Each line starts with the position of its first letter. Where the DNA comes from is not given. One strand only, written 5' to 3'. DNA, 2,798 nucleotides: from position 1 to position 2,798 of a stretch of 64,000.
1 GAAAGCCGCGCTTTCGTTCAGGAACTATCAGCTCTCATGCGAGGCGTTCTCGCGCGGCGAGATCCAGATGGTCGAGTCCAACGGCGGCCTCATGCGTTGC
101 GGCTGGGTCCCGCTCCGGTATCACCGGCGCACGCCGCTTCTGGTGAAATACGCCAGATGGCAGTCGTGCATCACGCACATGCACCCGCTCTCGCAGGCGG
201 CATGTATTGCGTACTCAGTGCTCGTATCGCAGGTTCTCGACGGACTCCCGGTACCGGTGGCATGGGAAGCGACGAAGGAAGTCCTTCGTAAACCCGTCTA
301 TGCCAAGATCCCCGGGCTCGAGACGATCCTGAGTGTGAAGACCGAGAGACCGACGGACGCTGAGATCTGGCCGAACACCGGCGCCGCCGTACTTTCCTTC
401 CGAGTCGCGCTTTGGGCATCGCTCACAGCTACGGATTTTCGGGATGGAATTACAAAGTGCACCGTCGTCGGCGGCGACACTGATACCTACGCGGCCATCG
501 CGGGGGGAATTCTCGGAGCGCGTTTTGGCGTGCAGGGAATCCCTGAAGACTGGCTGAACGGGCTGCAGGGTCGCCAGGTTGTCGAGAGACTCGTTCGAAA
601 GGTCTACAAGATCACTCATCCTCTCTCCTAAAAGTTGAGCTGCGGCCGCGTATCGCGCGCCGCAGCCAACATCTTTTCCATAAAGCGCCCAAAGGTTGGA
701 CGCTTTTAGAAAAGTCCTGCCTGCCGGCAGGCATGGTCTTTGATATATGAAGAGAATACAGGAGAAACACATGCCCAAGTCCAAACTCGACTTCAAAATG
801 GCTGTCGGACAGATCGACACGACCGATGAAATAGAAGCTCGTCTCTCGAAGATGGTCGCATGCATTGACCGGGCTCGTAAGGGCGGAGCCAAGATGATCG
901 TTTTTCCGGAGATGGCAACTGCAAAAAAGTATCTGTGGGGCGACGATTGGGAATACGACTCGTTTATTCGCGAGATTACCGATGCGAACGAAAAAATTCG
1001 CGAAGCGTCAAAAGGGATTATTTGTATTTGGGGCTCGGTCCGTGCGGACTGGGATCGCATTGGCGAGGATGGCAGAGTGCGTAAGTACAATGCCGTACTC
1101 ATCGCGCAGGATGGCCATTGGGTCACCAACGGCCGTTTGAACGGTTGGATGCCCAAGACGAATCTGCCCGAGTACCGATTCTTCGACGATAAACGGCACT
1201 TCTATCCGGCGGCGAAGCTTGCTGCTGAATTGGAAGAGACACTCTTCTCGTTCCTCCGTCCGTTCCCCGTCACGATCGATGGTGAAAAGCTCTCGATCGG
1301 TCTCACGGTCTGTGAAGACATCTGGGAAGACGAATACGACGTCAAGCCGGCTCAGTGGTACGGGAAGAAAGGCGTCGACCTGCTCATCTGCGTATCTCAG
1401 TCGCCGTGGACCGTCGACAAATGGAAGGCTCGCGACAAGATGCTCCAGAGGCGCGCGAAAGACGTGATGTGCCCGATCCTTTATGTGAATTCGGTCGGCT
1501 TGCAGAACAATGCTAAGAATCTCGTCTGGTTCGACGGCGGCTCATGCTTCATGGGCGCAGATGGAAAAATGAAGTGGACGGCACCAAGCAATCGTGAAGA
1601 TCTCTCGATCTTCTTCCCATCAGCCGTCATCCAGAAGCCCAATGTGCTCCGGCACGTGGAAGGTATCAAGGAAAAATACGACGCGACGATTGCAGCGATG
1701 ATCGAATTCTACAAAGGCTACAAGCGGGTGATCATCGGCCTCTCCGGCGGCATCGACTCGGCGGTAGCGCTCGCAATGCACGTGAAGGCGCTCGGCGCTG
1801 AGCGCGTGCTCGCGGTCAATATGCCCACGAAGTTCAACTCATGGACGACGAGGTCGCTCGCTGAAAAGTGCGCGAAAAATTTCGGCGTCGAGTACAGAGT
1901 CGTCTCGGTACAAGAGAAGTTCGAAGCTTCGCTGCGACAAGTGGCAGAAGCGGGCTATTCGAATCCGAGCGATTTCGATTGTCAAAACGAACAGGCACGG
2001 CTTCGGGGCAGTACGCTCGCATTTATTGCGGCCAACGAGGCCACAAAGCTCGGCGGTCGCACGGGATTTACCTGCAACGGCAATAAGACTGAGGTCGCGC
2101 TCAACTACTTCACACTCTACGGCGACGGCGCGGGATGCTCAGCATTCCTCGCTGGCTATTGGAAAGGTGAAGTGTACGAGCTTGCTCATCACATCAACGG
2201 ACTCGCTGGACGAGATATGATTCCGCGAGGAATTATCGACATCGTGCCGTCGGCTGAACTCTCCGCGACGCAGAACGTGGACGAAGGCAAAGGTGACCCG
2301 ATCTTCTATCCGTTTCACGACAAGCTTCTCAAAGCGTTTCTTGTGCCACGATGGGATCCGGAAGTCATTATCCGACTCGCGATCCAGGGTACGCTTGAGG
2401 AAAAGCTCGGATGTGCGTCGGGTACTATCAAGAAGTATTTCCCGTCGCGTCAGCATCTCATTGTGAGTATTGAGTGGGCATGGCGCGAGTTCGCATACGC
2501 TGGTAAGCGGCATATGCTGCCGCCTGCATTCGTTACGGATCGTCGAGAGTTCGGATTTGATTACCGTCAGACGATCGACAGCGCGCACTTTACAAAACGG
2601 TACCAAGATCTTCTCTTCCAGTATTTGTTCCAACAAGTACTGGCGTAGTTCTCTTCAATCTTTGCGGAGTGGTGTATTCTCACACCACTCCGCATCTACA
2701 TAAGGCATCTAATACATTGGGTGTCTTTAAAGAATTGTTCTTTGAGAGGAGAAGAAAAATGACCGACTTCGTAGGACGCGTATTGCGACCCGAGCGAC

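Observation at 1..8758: Compact NAD salvage/recycling regulon under an NrtR regulator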

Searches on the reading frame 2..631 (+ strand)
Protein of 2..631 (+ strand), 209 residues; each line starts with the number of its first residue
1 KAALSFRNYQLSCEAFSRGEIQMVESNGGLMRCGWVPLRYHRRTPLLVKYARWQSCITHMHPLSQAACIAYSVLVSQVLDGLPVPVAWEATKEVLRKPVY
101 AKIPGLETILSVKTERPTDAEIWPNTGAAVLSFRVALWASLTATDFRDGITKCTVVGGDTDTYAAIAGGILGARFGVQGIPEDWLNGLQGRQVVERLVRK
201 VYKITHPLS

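Call 3: search_protein_families(library=pfam, proteins=[window:2-631:+], max_evalue=0.01)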
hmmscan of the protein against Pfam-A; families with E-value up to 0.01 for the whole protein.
window:2-631:+ (209 aa): 1 family
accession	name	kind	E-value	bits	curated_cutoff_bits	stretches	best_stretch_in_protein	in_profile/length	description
PF03747.19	ADP_ribosyl_GH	-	6.9e-35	121.5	26.2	1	14-183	109-287/287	ADP-ribosylglycohydrolase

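Call 4: search_protein_families(library=ncbifam, proteins=[window:2-631:+], max_evalue=0.01)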
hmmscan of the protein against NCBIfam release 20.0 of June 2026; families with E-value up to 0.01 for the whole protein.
window:2-631:+ (209 aa): 2 families
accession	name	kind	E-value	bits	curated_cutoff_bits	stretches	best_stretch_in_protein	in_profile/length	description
TIGR02662.1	dinitro_DRAG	equivalog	1.1e-17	64.1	337.05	1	21-201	115-279/287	ADP-ribosyl-[dinitrogen reductase] hydrolase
NF041672.1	ADPriboarghdlase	equivalog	1.7e-14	53.4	490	1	26-204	188-358/361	ADP-ribosylarginine hydrolase Tri1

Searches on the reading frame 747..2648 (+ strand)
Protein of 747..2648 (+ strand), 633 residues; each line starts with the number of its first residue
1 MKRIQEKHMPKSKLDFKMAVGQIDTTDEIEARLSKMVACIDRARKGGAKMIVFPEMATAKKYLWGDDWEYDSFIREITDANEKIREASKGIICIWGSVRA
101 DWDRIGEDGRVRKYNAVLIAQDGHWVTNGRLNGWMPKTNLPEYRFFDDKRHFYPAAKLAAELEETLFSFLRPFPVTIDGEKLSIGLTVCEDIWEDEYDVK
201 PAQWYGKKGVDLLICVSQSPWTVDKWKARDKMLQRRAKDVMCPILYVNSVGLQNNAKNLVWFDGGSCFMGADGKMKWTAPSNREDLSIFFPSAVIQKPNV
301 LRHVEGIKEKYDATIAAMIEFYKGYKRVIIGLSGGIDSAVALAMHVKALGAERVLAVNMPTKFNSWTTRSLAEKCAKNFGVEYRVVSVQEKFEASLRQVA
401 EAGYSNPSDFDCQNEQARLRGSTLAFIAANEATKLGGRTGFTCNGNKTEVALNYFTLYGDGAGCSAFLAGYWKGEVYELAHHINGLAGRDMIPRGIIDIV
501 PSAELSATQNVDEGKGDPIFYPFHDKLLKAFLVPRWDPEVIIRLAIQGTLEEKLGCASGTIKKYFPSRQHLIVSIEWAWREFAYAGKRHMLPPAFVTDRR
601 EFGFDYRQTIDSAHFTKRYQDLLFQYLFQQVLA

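Call 3: search_protein_families(library=pfam, proteins=[window:747-2648:+], max_evalue=0.01)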
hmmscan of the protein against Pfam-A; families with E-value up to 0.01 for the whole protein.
window:747-2648:+ (633 aa): 5 families
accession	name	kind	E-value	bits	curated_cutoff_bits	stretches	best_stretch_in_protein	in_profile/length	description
PF02540.23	NAD_synthase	-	1.4e-35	123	21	1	323-531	16-204/242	NAD synthase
PF00795.27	CN_hydrolase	-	2e-14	54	23.2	1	18-288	2-243/256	Carbon-nitrogen hydrolase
PF03054.22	tRNA_Me_trans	-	0.00016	21.8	20.6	1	326-396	1-80/202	tRNA methyl transferase HUP domain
PF06508.19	QueC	-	0.0039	17.1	22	1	328-389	2-61/210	Queuosine biosynthesis protein QueC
PF01507.26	PAPS_reduct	-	0.0064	17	22.5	0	329-397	3-69/175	Phosphoadenosine phosphosulfate reductase domain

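Call 4: search_protein_families(library=ncbifam, proteins=[window:747-2648:+], max_evalue=0.01)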
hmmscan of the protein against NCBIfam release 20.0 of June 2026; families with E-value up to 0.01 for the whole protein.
window:747-2648:+ (633 aa): 17 families
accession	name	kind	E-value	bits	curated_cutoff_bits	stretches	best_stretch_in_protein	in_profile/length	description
NF010588.0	PRK13981.1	equivalog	1.3e-81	274.6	479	1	16-530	5-481/546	NAD+ synthase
NF010587.0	PRK13980.1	equivalog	6e-33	114.2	255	1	323-530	29-216/267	NAD+ synthase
NF002730.0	PRK02628.1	equivalog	4.5e-30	104.4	473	2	27-265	25-249/677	NAD(+) synthase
TIGR00552.1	nadE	equivalog_domain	5.6e-29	101.1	63.65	1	323-529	20-211/251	NAD(+) synthase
NF002048.0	PRK00876.1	subfamily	7.7e-21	74.2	313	2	325-394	37-106/330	NAD(+) synthase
TIGR00268.2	TIGR00268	equivalog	2.2e-08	33.7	150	1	320-393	8-81/259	ATP-dependent sacrificial sulfur transferase LarE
NF000848.1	PRK00074.1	equivalog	3.9e-07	29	400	1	320-401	208-290/512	glutamine-hydrolyzing GMP synthase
NF006351.0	PRK08576.1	equivalog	1.7e-05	23.6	290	1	307-392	217-299/436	hypothetical protein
NF001979.1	PRK00768.1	equivalog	2.4e-05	24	250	1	316-485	29-199/266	NAD(+) synthase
NF001138.1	PRK00143.1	equivalog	3.5e-05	22.9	284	1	327-399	1-79/345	tRNA 2-thiouridine(34) synthase MnmA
TIGR00884.1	guaA_Cterm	equivalog_domain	4.6e-05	22.9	338.75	1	324-401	15-92/310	glutamine-hydrolyzing GMP synthase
NF010367.0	PRK13795.1-2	equivalog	6.6e-05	21.5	456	1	300-399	216-314/584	hypothetical protein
TIGR03381.1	agmatine_aguB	equivalog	0.00081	18.8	410.25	1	17-279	2-241/279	N-carbamoylputrescine amidase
TIGR00420.1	trmU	equivalog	0.0027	16.6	236.95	1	326-399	1-82/351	tRNA 2-thiouridine(34) synthase MnmA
NF033621.1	de_GSH_amidase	exception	0.0037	16.7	355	0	17-61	1-45/260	deaminated glutathione amidase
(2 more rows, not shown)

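Call 72: find_encoding_contigs(protein=window:771-2648:+, flank=10000, max_places=3)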
Protein window:771-2648:+ (625 aa): 1 contig read that carries it; 1 place shown.
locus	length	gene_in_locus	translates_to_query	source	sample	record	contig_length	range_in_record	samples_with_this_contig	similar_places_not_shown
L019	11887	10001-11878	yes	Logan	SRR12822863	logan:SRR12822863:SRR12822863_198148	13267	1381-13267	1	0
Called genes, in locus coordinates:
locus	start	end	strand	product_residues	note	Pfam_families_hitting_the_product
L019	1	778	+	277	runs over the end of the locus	PF13365:Trypsin_2, PF00089:Trypsin (weak)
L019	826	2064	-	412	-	PF00202:Aminotran_3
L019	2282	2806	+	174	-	-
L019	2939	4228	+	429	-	PF00128:Alpha-amylase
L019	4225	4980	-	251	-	PF01641:SelR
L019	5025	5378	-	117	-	-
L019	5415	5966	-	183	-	PF02245:Pur_DNA_glyco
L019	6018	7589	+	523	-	PF00070:Pyr_redox (faint), PF01266:DAO, PF01593:Amino_oxidase, PF01946:Thi4 (weak), PF03486:HI0933_like (faint), PF07992:Pyr_redox_2 (weak), PF12831:FAD_oxidored (faint), PF13450:NAD_binding_8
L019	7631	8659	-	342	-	PF13793:Pribosyltran_N, PF00156:Pribosyltran, PF14572:Pribosyl_synth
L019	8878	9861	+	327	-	PF03747:ADP_ribosyl_GH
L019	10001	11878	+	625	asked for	PF00795:CN_hydrolase, PF02540:NAD_synthase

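Call 91: find_related_loci(query=window:771-2648:+, collection=metagenome_contigs, flank=3000)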
Query window:771-2648:+ (625 aa) in metagenome_contigs; peptide patterns used: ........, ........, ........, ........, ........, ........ (x = any residue, [..] = any of these).
21 stretches matched a pattern; 6 encode a relative of the query (tblastn E <= 1e-3); 6 distinct loci.
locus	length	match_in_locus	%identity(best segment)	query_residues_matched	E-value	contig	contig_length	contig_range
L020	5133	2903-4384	30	8-546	6e-59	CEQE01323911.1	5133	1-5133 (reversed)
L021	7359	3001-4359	30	103-602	1e-44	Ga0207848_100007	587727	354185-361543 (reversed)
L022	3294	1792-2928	33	103-502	6e-45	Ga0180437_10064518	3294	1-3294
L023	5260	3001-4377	30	103-613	2e-44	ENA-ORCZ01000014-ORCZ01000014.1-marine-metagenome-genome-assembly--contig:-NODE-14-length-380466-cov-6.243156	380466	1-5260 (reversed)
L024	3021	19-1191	29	177-612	2e-43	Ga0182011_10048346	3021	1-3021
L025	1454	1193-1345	30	130-192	1e-4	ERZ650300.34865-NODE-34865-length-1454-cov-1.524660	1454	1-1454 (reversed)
